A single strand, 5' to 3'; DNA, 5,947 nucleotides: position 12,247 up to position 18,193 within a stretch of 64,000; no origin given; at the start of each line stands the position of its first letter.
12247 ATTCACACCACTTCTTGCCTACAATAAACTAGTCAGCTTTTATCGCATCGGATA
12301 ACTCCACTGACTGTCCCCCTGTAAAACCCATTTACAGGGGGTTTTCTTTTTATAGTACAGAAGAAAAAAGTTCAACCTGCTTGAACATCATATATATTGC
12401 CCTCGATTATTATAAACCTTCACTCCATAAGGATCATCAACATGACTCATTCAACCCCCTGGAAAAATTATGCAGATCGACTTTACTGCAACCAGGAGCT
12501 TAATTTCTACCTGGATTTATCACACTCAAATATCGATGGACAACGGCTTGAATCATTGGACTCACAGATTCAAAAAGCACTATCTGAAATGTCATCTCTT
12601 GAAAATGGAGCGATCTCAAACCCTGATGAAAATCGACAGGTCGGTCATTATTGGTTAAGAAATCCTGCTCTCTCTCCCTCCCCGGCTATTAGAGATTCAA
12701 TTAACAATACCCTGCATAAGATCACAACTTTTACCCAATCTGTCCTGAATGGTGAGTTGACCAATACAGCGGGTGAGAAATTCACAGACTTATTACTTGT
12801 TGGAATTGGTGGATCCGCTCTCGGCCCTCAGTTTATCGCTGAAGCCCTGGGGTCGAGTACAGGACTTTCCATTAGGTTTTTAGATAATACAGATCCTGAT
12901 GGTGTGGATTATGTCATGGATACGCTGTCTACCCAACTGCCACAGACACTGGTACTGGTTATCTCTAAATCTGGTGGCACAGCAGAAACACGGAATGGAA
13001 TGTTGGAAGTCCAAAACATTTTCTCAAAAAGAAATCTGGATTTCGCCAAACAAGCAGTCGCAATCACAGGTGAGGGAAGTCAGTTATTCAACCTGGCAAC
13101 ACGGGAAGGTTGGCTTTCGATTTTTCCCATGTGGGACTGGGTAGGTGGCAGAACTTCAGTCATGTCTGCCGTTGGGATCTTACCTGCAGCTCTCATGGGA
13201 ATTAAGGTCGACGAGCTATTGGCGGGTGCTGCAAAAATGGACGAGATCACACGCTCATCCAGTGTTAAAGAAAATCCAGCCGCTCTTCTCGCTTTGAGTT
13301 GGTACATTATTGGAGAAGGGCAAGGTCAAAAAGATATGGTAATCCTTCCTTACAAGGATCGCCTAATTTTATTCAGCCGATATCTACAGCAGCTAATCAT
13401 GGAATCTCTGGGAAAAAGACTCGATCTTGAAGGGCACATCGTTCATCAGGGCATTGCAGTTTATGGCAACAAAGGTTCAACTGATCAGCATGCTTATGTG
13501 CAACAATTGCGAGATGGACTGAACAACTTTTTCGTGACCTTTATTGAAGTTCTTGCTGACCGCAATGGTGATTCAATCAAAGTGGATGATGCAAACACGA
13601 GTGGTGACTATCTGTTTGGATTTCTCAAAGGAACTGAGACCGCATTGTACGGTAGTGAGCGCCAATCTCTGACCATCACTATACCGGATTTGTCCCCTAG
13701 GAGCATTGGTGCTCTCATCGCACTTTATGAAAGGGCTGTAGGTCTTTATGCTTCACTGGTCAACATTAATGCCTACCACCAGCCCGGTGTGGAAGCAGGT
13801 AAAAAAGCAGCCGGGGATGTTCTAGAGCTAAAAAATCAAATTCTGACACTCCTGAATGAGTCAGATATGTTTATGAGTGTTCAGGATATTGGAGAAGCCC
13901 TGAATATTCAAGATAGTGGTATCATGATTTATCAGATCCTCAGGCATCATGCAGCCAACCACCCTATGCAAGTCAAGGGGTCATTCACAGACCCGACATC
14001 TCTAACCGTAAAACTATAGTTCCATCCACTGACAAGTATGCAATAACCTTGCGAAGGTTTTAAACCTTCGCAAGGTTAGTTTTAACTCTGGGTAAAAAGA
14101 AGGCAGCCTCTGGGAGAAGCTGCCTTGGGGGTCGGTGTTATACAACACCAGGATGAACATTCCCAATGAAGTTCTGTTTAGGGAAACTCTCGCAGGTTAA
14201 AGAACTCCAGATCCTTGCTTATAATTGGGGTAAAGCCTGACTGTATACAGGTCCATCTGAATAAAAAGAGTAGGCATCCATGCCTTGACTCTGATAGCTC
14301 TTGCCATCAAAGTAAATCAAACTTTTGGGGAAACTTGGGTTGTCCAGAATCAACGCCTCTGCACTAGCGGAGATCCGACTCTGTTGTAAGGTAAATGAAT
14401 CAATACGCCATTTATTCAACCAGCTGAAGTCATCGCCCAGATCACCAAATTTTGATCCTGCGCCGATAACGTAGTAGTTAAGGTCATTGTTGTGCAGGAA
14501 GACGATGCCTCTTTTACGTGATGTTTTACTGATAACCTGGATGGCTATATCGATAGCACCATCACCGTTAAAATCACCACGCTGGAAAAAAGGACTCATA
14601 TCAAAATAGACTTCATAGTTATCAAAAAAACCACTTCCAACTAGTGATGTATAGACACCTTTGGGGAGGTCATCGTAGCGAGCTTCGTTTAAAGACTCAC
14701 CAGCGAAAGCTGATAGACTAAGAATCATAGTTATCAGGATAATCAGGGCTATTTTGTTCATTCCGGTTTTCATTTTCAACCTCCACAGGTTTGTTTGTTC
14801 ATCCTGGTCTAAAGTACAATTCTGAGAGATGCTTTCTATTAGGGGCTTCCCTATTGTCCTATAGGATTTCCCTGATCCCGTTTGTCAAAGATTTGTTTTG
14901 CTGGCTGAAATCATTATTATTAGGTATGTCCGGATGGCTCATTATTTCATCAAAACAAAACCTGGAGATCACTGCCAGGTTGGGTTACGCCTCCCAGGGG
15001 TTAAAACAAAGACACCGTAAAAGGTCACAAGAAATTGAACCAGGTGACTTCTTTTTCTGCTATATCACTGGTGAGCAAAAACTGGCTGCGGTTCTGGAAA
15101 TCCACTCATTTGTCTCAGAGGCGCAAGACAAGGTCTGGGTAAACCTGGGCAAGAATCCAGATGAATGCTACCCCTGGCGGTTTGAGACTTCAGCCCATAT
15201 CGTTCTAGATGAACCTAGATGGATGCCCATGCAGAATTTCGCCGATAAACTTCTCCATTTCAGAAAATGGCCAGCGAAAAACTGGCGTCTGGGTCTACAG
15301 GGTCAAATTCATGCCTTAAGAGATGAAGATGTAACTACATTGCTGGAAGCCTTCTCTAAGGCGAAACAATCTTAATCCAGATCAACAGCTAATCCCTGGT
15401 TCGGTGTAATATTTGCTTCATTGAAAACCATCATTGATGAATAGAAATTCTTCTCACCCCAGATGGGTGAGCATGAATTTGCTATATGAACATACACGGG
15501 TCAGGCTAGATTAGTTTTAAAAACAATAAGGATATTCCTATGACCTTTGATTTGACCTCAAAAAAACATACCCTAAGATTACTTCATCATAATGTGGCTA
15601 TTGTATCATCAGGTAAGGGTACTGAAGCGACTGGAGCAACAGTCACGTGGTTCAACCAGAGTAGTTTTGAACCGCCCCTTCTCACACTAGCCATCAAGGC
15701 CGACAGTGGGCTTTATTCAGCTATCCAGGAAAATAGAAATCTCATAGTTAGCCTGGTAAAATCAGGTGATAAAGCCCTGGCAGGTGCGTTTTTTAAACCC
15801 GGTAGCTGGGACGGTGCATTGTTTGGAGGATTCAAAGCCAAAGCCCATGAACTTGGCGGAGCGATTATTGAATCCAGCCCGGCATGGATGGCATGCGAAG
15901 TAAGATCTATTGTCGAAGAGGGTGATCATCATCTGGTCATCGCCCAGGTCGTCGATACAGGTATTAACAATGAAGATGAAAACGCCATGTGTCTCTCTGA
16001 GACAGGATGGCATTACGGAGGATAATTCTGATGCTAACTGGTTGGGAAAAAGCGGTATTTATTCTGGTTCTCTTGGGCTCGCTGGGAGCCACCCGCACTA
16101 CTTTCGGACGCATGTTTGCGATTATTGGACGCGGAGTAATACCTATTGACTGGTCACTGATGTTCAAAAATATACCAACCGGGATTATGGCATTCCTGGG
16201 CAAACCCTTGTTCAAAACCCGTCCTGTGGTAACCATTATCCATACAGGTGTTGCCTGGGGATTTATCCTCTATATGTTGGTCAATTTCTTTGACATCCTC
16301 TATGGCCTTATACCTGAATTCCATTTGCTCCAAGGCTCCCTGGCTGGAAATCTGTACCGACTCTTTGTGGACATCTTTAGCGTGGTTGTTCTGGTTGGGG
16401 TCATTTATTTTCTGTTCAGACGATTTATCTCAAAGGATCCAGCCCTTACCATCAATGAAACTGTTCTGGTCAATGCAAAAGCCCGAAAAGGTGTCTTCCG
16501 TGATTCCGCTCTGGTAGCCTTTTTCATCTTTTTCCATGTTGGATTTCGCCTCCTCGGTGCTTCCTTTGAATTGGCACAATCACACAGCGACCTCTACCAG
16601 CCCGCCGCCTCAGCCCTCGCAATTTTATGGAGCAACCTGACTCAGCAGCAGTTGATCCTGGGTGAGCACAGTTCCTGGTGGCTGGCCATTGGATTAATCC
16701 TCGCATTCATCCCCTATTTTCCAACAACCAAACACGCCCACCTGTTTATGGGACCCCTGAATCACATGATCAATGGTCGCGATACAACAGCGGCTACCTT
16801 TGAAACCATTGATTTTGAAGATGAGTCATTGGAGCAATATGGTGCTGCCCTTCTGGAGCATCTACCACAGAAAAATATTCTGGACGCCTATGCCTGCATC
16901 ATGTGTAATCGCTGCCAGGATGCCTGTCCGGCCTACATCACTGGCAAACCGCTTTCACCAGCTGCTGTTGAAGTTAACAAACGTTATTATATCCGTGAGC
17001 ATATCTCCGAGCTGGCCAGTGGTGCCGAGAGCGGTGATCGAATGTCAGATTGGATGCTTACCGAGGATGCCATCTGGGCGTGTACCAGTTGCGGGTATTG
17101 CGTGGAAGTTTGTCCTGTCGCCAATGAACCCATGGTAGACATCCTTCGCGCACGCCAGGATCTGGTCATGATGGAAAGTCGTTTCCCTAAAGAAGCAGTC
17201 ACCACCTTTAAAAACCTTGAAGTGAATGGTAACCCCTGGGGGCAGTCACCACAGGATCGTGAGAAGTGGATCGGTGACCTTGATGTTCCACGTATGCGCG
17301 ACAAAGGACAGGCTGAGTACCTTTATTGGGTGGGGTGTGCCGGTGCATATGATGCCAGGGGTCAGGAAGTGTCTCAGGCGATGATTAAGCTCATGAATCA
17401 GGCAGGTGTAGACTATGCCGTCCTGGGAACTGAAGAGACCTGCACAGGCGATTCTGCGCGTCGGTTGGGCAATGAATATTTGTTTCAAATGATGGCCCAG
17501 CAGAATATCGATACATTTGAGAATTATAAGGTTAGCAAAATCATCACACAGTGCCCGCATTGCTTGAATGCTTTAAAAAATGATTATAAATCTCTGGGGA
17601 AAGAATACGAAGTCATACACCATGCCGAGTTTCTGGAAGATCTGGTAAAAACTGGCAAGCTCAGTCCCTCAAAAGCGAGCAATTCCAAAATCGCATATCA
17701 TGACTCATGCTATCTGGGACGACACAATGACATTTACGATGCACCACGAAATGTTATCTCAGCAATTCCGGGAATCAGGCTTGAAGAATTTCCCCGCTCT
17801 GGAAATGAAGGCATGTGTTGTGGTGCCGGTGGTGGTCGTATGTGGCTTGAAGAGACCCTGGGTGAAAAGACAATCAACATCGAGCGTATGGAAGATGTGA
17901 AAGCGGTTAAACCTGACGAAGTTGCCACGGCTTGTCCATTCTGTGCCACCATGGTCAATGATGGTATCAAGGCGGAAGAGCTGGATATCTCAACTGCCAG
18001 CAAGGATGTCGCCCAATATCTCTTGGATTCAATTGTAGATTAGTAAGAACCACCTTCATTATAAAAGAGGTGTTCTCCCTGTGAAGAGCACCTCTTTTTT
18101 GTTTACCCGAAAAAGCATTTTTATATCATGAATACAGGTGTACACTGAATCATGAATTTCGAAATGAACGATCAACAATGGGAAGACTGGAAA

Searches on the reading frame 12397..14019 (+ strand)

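Call 66: search_protein_families(library=pfam, proteins=[window:12397-14019:+], max_evalue=0.00001)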
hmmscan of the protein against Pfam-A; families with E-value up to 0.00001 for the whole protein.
window:12397-14019:+ (540 aa): 1 family
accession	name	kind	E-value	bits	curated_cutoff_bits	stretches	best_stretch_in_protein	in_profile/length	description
PF00342.24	PGI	-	1.2e-64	219.2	22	1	40-477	1-467/486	Phosphoglucose isomerase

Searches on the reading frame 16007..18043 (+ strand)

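Call 66: search_protein_families(library=pfam, proteins=[window:16007-18043:+], max_evalue=0.00001)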
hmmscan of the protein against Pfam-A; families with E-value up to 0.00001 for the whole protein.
window:16007-18043:+ (678 aa): 6 families
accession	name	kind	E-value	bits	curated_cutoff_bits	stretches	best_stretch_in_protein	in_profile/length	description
PF02754.22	CCG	-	2e-35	121.1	20.6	2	562-650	1-84/85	Cysteine-rich domain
PF13183.11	Fer4_8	-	2.6e-10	41.1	27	1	294-371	2-66/68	4Fe-4S dicluster domain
PF13187.11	Fer4_9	-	4.8e-09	36.6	27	1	296-371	1-49/52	4Fe-4S dicluster domain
PF13237.11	Fer4_10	-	1.1e-08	35.3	25.5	1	291-370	3-53/53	4Fe-4S dicluster domain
PF13484.11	Fer4_16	-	1.8e-06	29.1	30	1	297-371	2-65/66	4Fe-4S double cluster binding domain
PF12797.12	Fer4_2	-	4.4e-06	26.8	24.5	0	291-309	4-22/22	4Fe-4S binding domain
